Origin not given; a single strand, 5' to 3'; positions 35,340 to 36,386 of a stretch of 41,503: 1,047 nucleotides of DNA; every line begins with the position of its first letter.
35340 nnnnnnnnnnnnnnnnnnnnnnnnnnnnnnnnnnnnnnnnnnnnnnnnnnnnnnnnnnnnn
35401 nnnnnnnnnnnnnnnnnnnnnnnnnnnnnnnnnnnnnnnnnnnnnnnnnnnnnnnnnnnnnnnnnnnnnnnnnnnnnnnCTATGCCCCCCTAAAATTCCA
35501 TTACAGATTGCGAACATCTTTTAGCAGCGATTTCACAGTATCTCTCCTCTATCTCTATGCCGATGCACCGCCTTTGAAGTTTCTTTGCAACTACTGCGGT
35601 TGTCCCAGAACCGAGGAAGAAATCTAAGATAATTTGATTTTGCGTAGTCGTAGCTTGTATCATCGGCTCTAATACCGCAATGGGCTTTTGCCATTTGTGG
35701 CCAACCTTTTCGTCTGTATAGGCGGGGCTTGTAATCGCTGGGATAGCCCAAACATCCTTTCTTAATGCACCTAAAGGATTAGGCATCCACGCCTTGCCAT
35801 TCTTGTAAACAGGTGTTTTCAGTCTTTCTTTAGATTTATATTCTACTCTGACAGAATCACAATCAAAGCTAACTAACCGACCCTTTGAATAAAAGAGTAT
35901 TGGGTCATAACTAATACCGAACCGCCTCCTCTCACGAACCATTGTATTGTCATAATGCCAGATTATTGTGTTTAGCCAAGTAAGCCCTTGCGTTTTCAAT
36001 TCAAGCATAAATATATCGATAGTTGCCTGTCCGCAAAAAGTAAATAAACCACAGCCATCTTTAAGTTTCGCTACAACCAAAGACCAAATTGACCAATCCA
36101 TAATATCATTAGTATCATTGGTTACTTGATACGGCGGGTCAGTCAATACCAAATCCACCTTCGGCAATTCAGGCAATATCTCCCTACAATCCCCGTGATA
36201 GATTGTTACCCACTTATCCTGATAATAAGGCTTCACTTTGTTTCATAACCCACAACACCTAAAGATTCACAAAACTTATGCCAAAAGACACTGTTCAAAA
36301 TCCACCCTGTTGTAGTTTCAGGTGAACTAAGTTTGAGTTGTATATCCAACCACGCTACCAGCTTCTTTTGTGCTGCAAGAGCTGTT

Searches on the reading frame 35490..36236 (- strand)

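Call 11: search_protein_families(library=pfam, proteins=[window:35490-36236:-], max_evalue=0.01)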
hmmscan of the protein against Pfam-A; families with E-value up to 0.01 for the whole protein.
window:35490-36236:- (248 aa): 1 family
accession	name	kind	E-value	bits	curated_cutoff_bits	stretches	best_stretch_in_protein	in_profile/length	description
PF01555.25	N6_N4_Mtase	-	1e-46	160.1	26.7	1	27-239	1-221/221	DNA methylase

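Call 12: search_protein_families(library=phrogs, proteins=[window:35490-36236:-], max_evalue=0.01)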
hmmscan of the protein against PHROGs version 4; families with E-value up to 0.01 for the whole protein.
window:35490-36236:- (248 aa): 12 families
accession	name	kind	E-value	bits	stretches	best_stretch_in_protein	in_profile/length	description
phrog_67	-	other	7.3e-62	211.5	1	1-246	115-348/743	DNA methyltransferase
phrog_498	-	other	6e-29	102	1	25-244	221-423/633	DNA methyltransferase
phrog_3008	-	other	1e-20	75.1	1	177-245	147-215/244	DNA methyltransferase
phrog_18293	-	other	3.9e-14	53.6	1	176-243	42-109/119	methyltransferase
phrog_23085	-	unknown function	1.6e-12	48.3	1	176-242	40-106/138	-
phrog_6025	-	other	2.4e-12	47.9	1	7-105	9-120/192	DNA methyltransferase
phrog_8769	-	other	3e-12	47.2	1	195-243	7-55/71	methyltransferase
phrog_23148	-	unknown function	6.9e-11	43.4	1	179-244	84-149/165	-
phrog_6952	-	other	5.4e-10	40.4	1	177-241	113-175/181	DNA methyltransferase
phrog_12862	-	unknown function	1.5e-05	26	1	11-141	4-137/149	-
phrog_18146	-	other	0.0011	18.9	0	192-230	61-100/452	DNA methyltransferase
phrog_12517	-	unknown function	0.0043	17.3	0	198-240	104-146/316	-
